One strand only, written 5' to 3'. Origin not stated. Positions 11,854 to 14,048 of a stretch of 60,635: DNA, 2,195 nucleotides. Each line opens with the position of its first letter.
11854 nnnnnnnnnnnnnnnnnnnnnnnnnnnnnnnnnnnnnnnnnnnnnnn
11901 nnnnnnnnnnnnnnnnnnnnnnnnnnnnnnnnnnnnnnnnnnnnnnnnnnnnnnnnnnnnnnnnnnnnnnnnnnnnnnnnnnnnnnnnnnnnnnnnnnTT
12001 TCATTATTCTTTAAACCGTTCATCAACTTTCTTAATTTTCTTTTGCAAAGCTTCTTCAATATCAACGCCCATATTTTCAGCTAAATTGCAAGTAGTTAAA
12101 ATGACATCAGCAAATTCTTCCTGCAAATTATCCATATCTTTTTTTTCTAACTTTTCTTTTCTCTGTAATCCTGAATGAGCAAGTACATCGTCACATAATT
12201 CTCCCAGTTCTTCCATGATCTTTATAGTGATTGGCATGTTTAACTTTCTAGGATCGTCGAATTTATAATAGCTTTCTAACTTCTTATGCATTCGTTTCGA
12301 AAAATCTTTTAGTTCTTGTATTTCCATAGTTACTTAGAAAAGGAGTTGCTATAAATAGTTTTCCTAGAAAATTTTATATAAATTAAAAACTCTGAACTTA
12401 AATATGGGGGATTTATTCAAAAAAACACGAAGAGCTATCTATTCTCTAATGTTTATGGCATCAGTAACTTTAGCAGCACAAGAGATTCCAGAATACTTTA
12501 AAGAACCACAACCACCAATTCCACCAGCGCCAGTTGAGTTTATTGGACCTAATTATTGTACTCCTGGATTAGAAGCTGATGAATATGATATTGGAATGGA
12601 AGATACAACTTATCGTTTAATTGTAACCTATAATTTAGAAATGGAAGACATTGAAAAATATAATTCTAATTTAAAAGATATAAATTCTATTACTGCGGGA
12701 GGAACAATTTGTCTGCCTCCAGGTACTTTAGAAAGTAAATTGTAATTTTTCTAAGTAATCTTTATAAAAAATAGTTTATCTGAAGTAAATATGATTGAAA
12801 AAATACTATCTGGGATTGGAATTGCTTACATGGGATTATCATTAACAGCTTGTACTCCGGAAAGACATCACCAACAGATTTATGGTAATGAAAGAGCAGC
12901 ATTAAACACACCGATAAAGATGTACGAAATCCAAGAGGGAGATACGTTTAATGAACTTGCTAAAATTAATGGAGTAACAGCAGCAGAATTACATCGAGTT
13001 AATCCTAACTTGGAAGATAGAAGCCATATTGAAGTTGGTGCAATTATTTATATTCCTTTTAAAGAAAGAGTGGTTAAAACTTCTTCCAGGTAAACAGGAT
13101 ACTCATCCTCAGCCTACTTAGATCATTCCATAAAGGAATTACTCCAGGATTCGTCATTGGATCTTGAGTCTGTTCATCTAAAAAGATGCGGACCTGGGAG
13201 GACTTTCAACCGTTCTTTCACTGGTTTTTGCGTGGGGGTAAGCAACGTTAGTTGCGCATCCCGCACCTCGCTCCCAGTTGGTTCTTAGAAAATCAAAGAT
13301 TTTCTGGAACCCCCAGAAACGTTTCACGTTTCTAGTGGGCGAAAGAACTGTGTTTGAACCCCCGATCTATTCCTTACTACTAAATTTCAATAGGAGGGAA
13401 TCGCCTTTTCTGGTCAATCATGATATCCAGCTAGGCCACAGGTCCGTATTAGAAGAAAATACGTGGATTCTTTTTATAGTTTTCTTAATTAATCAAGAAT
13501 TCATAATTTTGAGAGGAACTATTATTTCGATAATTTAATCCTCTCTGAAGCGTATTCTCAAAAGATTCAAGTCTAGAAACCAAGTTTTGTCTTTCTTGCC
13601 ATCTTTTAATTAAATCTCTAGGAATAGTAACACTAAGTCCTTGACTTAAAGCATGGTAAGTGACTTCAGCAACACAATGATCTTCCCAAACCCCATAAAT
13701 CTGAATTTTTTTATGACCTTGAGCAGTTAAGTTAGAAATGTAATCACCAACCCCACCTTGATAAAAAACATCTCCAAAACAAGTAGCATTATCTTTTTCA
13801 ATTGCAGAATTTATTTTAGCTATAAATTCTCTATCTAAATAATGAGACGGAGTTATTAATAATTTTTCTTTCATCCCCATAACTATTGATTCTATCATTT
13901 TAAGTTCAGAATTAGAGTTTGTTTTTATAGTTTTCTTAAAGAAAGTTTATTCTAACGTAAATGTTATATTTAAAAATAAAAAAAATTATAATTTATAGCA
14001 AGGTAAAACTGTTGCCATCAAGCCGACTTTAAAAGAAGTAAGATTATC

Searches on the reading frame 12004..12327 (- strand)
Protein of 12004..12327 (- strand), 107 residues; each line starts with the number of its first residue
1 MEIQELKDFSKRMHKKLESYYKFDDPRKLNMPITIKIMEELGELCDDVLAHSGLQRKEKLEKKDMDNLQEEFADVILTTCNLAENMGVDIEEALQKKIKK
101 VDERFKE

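Call 12: search_protein_families(library=pfam, proteins=[window:12004-12327:-], max_evalue=0.01)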
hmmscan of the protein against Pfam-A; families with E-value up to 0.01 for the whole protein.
window:12004-12327:- (107 aa): 3 families
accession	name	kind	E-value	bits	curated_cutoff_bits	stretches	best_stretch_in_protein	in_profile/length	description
PF03819.22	MazG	-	1.9e-08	34.9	22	1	36-105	9-70/74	MazG nucleotide pyrophosphohydrolase domain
PF12643.12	MazG-like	-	1.4e-07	32.1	27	1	59-103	25-68/85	MazG-like family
PF01503.22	PRA-PH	-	2.1e-05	25.3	21.3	1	7-95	2-80/86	Phosphoribosyl-ATP pyrophosphohydrolase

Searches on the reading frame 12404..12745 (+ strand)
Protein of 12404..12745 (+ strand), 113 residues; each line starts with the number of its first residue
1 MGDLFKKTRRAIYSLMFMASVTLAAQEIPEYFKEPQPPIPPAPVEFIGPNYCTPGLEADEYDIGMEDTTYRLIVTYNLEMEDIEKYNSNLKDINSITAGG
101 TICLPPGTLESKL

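Call 12: search_protein_families(library=pfam, proteins=[window:12404-12745:+], max_evalue=0.01)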
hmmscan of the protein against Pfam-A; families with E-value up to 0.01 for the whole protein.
window:12404-12745:+ (113 aa): 1 family
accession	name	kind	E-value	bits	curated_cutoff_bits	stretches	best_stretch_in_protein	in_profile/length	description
PF01476.26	LysM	-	0.0016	18.8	20.9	1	64-105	4-43/43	LysM domain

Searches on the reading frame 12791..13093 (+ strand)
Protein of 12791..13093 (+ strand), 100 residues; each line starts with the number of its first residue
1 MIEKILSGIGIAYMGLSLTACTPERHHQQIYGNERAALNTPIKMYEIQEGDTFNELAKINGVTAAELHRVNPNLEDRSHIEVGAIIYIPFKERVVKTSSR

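Call 12: search_protein_families(library=pfam, proteins=[window:12791-13093:+], max_evalue=0.01)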
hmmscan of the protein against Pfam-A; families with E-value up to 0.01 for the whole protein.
window:12791-13093:+ (100 aa): 1 family
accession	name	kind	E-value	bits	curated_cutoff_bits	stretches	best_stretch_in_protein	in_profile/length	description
PF01476.26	LysM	-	1.8e-07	31.4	20.9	1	45-89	1-43/43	LysM domain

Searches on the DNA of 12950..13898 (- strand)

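Call 4: search_rna_families(source=window, start=12950, end=13600, threshold=evalue, max_evalue=10, show_alignments=6)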
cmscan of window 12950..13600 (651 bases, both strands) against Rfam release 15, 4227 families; matches with E-value up to 10: 2.
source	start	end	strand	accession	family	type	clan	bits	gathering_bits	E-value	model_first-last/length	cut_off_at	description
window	13453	13513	+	RF04291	mir-368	Gene; miRNA;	CL00149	17.6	58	2.1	1-72/72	no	mir-368 microRNA precursor family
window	13224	13246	-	RF01331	CRISPR-DR18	Gene; CRISPR;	-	15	50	10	1-37/37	no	CRISPR RNA direct repeat element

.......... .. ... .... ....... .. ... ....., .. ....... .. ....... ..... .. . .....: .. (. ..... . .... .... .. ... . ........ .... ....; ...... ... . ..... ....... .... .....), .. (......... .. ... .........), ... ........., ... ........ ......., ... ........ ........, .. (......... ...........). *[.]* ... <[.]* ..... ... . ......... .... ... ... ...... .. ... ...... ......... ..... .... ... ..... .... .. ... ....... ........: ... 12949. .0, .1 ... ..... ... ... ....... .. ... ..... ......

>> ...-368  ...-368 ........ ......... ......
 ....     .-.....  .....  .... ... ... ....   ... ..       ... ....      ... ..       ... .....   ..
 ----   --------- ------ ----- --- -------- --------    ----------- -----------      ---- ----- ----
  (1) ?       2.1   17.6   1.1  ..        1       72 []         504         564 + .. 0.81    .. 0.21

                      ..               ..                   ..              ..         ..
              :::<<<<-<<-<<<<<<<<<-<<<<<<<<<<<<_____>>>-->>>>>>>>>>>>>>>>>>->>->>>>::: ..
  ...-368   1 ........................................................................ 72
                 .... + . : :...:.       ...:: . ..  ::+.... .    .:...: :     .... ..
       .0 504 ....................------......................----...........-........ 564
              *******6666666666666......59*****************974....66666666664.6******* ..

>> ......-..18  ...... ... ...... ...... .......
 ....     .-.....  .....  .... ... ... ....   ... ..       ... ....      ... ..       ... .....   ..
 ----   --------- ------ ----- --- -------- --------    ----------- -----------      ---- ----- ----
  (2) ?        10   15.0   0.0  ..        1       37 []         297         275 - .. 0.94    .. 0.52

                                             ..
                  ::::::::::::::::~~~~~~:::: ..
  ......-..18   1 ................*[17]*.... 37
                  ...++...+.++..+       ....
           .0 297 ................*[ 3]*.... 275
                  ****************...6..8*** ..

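Call 53: search_rna_families(source=L012, start=3380, end=3720, threshold=evalue, max_evalue=1, show_alignments=3)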
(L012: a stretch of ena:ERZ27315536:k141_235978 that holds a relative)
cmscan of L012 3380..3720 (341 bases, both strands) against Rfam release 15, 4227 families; matches with E-value up to 1: 1.
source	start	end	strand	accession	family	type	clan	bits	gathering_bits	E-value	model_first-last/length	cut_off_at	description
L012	3483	3544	+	RF00005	tRNA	Gene; tRNA;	CL00001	28.8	29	0.00036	1-71/71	no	tRNA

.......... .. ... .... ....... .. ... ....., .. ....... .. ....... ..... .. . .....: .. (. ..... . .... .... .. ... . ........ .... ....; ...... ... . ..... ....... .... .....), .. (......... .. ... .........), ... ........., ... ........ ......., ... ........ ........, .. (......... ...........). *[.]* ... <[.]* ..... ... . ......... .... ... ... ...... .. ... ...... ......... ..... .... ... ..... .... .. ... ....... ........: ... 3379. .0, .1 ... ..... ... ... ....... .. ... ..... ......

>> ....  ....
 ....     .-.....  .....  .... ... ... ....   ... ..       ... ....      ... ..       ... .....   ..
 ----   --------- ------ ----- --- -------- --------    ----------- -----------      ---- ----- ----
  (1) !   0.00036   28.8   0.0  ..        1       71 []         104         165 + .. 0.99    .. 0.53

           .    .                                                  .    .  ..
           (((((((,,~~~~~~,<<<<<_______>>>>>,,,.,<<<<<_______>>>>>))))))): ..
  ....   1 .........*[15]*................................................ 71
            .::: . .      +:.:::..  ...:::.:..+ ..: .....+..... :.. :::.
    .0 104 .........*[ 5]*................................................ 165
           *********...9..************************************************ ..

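Call 82: search_dna_similar(query=window:13189-13445:-, collection=phages, mode=distant, max_evalue=0.001)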
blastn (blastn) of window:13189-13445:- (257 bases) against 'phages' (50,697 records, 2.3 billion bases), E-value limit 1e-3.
No match.
